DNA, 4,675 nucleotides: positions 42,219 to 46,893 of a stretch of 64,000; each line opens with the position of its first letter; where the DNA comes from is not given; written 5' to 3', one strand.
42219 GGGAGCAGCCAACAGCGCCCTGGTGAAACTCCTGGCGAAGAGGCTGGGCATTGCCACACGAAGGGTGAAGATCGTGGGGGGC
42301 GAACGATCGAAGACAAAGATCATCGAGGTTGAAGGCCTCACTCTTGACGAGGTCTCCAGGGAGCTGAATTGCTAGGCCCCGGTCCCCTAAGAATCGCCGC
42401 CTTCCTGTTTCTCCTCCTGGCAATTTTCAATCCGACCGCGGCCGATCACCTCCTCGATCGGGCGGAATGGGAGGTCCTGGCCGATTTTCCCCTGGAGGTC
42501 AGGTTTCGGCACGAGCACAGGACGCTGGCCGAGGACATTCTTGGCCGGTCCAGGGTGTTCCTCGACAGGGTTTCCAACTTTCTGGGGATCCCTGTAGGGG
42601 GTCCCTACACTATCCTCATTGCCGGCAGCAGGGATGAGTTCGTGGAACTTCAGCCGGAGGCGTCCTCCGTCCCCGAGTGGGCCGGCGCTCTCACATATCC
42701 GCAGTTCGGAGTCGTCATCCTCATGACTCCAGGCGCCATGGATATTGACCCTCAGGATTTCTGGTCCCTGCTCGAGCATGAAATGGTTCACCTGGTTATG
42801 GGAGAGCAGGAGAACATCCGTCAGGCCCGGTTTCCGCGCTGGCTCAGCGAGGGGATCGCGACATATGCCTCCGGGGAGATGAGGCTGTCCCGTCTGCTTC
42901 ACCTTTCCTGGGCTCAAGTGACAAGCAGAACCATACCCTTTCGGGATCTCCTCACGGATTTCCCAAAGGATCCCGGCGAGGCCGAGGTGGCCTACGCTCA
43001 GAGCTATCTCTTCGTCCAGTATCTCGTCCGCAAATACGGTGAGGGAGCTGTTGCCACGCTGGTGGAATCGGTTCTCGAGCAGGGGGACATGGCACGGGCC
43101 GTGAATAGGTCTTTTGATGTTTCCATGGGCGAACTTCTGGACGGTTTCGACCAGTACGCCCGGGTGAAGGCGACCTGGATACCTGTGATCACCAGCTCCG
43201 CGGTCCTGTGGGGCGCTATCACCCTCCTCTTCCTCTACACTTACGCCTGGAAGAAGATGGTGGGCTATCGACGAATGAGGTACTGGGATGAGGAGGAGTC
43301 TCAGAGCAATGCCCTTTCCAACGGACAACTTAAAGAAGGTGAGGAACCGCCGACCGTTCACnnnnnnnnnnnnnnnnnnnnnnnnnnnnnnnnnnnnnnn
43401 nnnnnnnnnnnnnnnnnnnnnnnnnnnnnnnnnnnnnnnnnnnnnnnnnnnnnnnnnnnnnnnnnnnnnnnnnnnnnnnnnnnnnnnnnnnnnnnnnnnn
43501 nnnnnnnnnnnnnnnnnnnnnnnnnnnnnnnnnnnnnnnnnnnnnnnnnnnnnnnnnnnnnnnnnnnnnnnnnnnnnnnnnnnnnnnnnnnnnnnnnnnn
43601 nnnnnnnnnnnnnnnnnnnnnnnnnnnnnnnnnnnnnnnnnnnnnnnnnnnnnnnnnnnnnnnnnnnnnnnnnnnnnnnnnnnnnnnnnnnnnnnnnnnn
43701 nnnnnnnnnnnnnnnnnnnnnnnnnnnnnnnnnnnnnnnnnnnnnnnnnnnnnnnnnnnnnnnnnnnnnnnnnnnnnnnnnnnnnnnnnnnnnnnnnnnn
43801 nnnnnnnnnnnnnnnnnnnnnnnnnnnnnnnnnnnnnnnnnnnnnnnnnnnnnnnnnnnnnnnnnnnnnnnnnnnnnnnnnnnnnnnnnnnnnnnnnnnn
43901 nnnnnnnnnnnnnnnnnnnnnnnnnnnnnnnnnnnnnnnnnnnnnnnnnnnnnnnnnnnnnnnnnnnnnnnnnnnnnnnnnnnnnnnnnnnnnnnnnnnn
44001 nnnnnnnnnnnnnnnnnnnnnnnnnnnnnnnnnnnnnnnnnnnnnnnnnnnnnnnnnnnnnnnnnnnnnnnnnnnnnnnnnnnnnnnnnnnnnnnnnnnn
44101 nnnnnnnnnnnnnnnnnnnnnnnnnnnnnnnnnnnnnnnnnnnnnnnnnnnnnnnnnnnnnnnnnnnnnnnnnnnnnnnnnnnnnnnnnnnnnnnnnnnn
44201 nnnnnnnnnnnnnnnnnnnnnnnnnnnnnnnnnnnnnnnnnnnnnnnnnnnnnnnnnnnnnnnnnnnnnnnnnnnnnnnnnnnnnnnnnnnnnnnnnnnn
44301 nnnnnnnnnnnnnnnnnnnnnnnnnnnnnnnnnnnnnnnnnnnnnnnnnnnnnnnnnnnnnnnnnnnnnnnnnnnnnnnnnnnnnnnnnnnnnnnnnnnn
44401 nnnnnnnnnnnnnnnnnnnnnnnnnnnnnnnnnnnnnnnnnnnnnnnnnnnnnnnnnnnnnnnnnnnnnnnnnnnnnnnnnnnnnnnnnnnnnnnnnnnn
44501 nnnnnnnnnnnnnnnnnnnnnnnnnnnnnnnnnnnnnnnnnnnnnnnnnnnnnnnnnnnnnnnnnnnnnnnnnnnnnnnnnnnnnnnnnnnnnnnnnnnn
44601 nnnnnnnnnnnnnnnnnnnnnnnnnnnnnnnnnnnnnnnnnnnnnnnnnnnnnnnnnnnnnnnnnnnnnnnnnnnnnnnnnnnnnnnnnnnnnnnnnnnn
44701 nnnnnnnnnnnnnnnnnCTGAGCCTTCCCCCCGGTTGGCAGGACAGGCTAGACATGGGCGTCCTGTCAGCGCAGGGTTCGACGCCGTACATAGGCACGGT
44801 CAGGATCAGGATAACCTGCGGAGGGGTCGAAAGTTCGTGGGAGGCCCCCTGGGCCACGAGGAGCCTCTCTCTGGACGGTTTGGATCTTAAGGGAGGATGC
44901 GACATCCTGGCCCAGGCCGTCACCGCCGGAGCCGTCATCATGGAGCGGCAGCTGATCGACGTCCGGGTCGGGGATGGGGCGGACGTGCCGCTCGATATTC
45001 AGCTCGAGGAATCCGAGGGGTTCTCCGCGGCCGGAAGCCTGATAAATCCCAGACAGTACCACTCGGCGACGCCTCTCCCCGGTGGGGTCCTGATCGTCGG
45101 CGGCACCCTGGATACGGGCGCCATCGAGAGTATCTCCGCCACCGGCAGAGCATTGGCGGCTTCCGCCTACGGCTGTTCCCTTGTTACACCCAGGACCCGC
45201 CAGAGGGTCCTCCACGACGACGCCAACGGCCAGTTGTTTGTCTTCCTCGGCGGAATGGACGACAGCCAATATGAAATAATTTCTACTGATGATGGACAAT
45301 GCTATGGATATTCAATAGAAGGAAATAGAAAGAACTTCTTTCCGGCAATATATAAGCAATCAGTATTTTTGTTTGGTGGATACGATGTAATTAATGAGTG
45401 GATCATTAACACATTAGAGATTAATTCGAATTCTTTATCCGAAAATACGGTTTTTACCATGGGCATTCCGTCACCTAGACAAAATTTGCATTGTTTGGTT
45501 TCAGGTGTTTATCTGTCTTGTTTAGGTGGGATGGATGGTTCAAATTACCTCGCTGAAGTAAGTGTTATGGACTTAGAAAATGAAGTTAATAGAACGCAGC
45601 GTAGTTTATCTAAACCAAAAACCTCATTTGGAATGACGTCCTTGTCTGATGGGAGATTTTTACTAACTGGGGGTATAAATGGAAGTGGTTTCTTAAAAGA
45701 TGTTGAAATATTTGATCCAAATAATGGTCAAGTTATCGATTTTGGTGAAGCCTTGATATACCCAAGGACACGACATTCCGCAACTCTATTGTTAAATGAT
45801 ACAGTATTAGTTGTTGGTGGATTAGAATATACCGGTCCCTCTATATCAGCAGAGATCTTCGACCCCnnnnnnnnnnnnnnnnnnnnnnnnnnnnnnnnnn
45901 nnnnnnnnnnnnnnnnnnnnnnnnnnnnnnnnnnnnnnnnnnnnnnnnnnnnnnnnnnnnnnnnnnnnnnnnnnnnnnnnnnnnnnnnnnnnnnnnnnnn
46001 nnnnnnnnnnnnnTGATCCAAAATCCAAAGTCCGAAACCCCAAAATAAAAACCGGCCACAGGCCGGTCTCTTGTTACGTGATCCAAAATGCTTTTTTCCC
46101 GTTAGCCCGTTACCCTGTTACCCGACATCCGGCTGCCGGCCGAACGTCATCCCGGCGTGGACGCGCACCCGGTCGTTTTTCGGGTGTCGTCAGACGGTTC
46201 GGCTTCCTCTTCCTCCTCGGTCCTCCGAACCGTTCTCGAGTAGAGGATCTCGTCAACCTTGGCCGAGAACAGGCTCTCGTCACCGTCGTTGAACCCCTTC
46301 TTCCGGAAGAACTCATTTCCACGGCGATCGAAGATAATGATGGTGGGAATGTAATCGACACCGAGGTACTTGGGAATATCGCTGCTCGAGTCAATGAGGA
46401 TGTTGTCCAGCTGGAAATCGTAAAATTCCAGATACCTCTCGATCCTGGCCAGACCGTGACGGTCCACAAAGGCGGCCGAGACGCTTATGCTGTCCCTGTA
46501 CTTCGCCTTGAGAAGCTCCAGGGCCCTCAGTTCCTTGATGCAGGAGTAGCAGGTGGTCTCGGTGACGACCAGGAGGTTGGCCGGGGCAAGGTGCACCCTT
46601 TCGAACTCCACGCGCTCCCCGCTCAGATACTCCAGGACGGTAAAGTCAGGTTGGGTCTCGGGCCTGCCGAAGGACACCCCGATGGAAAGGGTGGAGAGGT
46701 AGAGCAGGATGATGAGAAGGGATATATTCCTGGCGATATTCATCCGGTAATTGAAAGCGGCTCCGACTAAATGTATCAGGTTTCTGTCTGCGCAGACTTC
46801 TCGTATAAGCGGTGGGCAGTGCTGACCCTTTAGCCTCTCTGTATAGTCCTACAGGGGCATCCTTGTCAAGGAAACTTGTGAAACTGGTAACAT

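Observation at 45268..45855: In-frame ~590-bp AT-rich block inside a high-GC Kelch-repeat lipoprotein gene (mosaic gene or chimeric assembly)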

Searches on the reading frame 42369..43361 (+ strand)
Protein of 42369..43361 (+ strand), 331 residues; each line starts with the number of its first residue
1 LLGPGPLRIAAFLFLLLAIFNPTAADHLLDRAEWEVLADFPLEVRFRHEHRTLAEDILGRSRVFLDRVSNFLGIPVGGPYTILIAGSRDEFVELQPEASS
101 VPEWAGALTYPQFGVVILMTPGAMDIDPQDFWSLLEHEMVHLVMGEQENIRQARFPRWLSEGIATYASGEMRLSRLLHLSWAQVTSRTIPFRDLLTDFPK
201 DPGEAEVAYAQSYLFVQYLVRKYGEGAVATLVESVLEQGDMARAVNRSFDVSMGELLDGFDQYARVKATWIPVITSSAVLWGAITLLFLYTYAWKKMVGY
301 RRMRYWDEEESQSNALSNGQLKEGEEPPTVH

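Call 66: search_protein_families(library=ncbifam, proteins=[window:42369-43361:+], max_evalue=0.01)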
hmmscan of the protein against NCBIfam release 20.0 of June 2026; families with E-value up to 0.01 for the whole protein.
window:42369-43361:+ (331 aa): 2 families
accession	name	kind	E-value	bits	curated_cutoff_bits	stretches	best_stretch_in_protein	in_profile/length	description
NF033876.2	flagella_HExxH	equivalog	1.2e-10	41.4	205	1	133-238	131-232/384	flagellinolysin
NF040510.1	avirulen_svx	equivalog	0.0076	14.9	625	1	129-251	124-235/601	Svx/AvrXca family virulence/avirulence protein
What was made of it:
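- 42369..43364 (+): First gene of the apparent three-gene operon. It encodes an exported Peptidase_MA_2-type HExxH protein with a C-terminal membrane helix. There is a weak NCBIfam flagellinolysin-like hit, E 1e-10, below the cut-off (call 66).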

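Call 67: search_protein_families(library=padloc, proteins=[window:42369-43361:+], max_evalue=0.01)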
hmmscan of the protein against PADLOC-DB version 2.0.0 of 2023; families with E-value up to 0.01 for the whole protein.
window:42369-43361:+ (331 aa): 0 families

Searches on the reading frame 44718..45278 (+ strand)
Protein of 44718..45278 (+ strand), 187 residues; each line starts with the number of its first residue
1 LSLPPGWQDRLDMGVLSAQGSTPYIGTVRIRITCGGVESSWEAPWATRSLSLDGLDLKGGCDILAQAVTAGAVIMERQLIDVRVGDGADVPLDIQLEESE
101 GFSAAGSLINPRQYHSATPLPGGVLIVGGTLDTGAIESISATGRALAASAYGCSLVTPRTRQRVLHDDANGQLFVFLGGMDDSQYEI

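Call 24: find_related_loci(query=A2, collection=metagenome_contigs, flank=6000)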
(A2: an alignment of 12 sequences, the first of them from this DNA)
Query A2 (187 aa) in metagenome_contigs; peptide patterns used: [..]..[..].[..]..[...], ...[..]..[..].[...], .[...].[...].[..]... (x = any residue, [..] = any of these).
225 stretches matched a pattern; 17 encode a relative of the query (tblastn E <= 1e-3); 17 distinct loci.
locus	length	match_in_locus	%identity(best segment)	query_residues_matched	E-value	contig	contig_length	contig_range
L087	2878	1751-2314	45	1-187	2e-44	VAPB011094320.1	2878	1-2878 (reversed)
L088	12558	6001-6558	44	1-187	2e-43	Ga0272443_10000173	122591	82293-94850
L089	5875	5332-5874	43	1-186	2e-39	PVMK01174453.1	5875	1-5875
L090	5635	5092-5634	43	1-186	2e-39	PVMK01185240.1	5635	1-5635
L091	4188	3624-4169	44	1-187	3e-37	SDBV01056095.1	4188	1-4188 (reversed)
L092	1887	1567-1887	53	1-107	5e-34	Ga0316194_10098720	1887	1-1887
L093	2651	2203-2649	44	1-154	8e-34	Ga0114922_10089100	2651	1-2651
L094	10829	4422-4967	41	1-187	5e-34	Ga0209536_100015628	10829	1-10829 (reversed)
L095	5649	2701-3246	41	1-187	5e-34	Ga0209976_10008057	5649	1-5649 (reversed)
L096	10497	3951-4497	42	1-187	6e-31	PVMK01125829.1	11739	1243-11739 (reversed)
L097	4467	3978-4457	42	1-167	3e-30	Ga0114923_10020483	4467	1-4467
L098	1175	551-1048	36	1-187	1e-29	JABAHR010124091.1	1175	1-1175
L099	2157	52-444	42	49-187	2e-26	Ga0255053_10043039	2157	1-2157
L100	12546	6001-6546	44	1-187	2e-36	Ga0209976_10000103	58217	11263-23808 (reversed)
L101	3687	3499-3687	54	1-63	4e-17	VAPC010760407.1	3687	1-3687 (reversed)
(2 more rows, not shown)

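Call 36: find_homologous_proteins(query=A2, max_evalue=0.00001)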
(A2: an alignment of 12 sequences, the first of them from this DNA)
Query A2 (12 sequences) (187 aa, profile of the alignment): 14 proteins with E <= 0.00001 among 8000 candidates.
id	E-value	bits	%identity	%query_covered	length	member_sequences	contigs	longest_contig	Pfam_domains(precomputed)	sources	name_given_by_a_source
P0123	8.4e-80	285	40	100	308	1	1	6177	PF24681.2,PF13415.13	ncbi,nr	ncbi:hypothetical protein MUP29_14160 [bacterium]|nr:hypothetical protein [bacterium]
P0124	3.0e-73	263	40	94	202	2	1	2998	-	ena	-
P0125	4.3e-71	256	41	100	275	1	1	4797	PF24681.2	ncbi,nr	ncbi:MAG: hypothetical protein RRA32_09745, partial [bacterium]|nr:hypothetical protein [bacterium]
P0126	2.0e-68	247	40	94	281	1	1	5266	-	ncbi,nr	ncbi:MAG: hypothetical protein RRA15_13120, partial [bacterium]|nr:hypothetical protein [bacterium]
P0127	1.7e-67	244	42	85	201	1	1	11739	-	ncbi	-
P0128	1.1e-64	235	41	83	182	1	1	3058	-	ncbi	-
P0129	2.9e-63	231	43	86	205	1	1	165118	-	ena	-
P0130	1.6e-61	225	41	85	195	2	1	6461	-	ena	-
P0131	5.3e-60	220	39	83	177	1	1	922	-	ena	-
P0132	9.2e-36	141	45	60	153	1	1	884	-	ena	-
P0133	7.2e-27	112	41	41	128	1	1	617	PF12399.15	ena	-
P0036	1.5e-25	108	45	33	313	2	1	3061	PF13418.13,PF24681.2,PF13415.13,PF24981.2,PF01344.32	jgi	jgi:hypothetical protein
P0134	1.6e-23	101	45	42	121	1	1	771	-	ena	-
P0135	4.5e-10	57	53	16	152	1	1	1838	PF26233.1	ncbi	-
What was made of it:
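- Tried and rejected: The family census with the N-terminal domain profile (call 36) returned only 14 proteins, mostly N-terminal fragments of 121-308 aa, and missed the known full-length members.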

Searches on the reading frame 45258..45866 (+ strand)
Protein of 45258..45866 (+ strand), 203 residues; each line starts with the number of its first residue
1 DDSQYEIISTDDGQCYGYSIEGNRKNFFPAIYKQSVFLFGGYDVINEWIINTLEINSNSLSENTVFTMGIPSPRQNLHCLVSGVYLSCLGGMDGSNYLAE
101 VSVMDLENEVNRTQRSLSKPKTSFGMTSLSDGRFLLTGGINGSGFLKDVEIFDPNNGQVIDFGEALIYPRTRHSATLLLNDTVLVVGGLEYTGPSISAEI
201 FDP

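Call 8: search_protein_families(library=pfam, proteins=[window:45270-45854:+], max_evalue=0.1)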
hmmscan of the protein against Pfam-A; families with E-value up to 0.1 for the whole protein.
window:45270-45854:+ (195 aa): 7 families
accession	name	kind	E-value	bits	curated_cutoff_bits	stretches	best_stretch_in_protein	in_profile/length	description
PF13418.12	Kelch_4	-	5.9e-13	49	21.6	1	119-154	4-40/49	Galactose oxidase, central domain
PF24681.1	Kelch_KLHDC2_KLHL20_DRC7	-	6.2e-13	49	50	1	28-184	7-221/221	KLHDC2/KLHL20/DRC7 Kelch-repeats domain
PF01344.31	Kelch_1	-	1.2e-09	38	20.1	1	127-154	11-38/46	Kelch motif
PF13964.12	Kelch_6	-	5.4e-07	29.8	25.3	1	118-166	3-50/50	Kelch motif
PF24981.1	Beta-prop_ATRN-LZTR1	-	2.6e-05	24.1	50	1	26-186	46-221/289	Attractin/LZTR1 beta-propeller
PF07646.21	Kelch_2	-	0.0004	20.7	21.3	0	123-151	7-37/48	Kelch motif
PF13415.12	Kelch_3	-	0.0014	19.2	22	0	128-172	2-46/48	Galactose oxidase, central domain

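Call 34: find_homologous_proteins(query=window:45258-45866:+)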
Query window:45258-45866:+ (203 aa): 1 proteins with E <= 0.001 among 80 candidates.
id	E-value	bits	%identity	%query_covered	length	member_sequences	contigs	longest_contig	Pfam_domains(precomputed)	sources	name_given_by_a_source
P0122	1.3e-4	40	27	82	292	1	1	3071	PF07646.22,PF13418.13,PF07250.18,PF13415.13,PF24981.2,PF01344.32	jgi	-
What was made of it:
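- Tried and rejected: An indexed protein search with the cassette alone (call 34) returned one weak hit and not even the protein itself.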

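Call 43: search_protein_representatives(protein=window:45258-45866:+)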
Query: 203 residues. Proteins with E-value up to 0.001 (for the whole library): 31224; up to 1e-10: 15455; up to 1e-30: 1374. The best 150 are listed.
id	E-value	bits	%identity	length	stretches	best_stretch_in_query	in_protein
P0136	2.0e-159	543.3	38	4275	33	126-203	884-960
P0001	5.6e-135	463.5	90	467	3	1-203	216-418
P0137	1.4e-113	393.6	37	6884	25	98-202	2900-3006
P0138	2.8e-110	382.9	40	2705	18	115-202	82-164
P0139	8.3e-108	374.8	36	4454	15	102-203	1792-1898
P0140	1.8e-98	344.3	39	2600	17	114-203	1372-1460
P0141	2.7e-93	327.4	36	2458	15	116-203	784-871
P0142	1.0e-92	325.5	35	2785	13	116-203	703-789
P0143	1.2e-91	322.1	40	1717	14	125-203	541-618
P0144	4.0e-88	310.6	38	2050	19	125-203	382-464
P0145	4.0e-88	310.6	39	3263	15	117-203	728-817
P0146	1.3e-87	308.9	37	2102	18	96-203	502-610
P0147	7.7e-86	303.1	37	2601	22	115-203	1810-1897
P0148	2.8e-84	298.0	40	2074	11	120-203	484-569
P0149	5.2e-83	293.9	38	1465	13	121-203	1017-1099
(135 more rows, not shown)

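Call 44: search_dna_similar(query=window:45258-45866:+, collection=phages, mode=protein, max_rows=8)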
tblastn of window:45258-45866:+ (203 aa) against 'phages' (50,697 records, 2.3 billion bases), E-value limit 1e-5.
No match.

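Call 45: search_dna_similar(query=window:45258-45866:+, collection=plasmids, mode=protein, max_rows=8)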
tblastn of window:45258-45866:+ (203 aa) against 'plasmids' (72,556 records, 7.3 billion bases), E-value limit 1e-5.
Records with a match: 13; places in all: 17; records where one place covers at least 80% of the query: 2.
Best place of each record, by identity: <60% 13.
By first word of the organism name: Leptospira 5; Cupriavidus 4; Burkholderia 3; Paraburkholderia 1.
By predicted mobility (MOB-suite, as given by PLSDB): non-mobilizable 8; conjugative 3; mobilizable 2.
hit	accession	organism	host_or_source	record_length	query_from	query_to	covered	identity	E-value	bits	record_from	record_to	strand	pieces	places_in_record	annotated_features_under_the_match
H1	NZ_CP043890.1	Leptospira interrogans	Homo sapiens,cell culture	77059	16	203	93%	31.3%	1e-6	55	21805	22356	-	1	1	kelch repeat-containing protein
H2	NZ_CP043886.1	Leptospira interrogans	Homo sapiens,cell culture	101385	16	203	93%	31.3%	1e-6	55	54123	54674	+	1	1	kelch repeat-containing protein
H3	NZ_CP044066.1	Cupriavidus pauculus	Homo sapiens,clinical isolate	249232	59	203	71%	33.6%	3e-6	54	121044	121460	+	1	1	kelch motif-containing protein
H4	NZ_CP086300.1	Burkholderia ambifaria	cell culture,agricultural soil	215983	90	203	56%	34.5%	1e-9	64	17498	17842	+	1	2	RHS repeat-associated core domain-containing protein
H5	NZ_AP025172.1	Cupriavidus sp. P-10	-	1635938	80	203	61%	31.5%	2e-7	57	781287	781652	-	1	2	none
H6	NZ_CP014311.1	Burkholderia sp. PAMC 26561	single cell,lichen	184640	95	202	53%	33.0%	4e-6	54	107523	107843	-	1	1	RHS repeat-associated core domain-containing protein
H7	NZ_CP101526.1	Burkholderia arboris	mixed culture,soil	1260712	121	203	41%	42.4%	8e-7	56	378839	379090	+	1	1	none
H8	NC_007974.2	Cupriavidus metallidurans CH34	-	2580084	89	189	50%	34.7%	2e-6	55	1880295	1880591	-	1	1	none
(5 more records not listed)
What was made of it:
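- There are no phage hits, and plasmid hits are only generic Kelch at 31-42% identity (calls 44, 45).
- Tried and rejected: Phage and plasmid collections gave no relevant hits (calls 44, 45).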

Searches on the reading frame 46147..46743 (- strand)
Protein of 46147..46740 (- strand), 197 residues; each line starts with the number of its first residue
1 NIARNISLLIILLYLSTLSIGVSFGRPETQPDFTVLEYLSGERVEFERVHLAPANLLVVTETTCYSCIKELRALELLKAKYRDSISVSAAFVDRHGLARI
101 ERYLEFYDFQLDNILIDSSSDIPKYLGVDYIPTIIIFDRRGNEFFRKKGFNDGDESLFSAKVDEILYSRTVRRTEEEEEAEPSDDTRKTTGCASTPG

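Call 8: search_protein_families(library=pfam, proteins=[window:46147-46740:-], max_evalue=0.1)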
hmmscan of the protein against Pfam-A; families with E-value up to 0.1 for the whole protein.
window:46147-46740:- (197 aa): 2 families
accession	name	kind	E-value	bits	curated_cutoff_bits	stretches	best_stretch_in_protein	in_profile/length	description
PF13098.12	Thioredoxin_2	-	0.00031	21.5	27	1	56-154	9-98/104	Thioredoxin-like domain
PF14595.12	Thioredoxin_9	-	0.066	13.6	25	0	125-143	90-110/129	Thioredoxin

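Call 58: find_encoding_contigs(protein=window:46150-46743:-, flank=4000, max_places=10)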
Protein window:46150-46743:- (198 aa): 11 contigs read that carry it; 10 places shown.
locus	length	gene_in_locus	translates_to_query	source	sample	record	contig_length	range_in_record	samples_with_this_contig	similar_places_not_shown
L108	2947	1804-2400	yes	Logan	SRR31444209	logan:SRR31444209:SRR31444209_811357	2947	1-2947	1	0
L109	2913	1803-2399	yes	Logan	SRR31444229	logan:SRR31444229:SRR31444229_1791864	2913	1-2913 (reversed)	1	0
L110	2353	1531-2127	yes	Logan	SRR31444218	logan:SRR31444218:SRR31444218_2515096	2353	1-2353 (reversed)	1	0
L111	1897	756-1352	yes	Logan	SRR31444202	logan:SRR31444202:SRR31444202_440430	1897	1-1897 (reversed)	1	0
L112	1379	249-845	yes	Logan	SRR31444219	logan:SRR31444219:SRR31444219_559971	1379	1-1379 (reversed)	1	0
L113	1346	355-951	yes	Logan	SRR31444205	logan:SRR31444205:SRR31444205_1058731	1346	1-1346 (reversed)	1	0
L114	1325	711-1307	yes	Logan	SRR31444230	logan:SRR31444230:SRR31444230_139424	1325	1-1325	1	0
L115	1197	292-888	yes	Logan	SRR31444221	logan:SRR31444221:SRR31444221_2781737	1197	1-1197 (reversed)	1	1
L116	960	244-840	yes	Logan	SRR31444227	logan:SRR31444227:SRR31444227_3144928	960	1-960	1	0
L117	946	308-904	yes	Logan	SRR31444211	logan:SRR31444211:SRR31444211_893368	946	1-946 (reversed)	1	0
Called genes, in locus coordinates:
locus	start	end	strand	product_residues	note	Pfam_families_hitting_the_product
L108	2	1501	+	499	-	?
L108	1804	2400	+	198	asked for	-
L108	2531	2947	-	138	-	?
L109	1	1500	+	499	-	?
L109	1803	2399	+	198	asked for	-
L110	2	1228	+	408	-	?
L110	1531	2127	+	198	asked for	-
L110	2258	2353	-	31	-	?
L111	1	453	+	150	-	?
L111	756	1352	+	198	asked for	-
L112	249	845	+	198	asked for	-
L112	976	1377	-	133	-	?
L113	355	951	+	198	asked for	-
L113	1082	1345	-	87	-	?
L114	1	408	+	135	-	?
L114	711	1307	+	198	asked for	-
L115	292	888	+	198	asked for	-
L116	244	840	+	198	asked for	-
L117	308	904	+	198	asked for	-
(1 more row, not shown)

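Call 66: search_protein_families(library=ncbifam, proteins=[window:46150-46743:-], max_evalue=0.01)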
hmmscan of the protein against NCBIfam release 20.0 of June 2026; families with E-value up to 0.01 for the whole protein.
window:46150-46743:- (198 aa): 2 families
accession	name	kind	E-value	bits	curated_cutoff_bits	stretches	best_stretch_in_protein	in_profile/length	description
NF002854.0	PRK03147.1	subfamily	3.8e-05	23.7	170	1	29-143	40-151/176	thiol-disulfide oxidoreductase ResA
NF045691.1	ABCF_VgaF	exception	0.0025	16.5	975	1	36-88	380-434/459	ABC-F type ribosomal protection protein Vga(F)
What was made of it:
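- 46147..46743 (-): Convergent, syntenic exported thioredoxin-like gene with a CxxC motif (C-Y-S-C); UCF31178.1. Its link to the system is uncertain. Weak Pfam Thioredoxin_2 hit (call 8) and weak NCBIfam ResA hit (call 66).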

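Call 67: search_protein_families(library=padloc, proteins=[window:46150-46743:-], max_evalue=0.01)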
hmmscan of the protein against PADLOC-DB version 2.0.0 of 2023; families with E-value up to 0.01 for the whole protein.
window:46150-46743:- (198 aa): 0 families
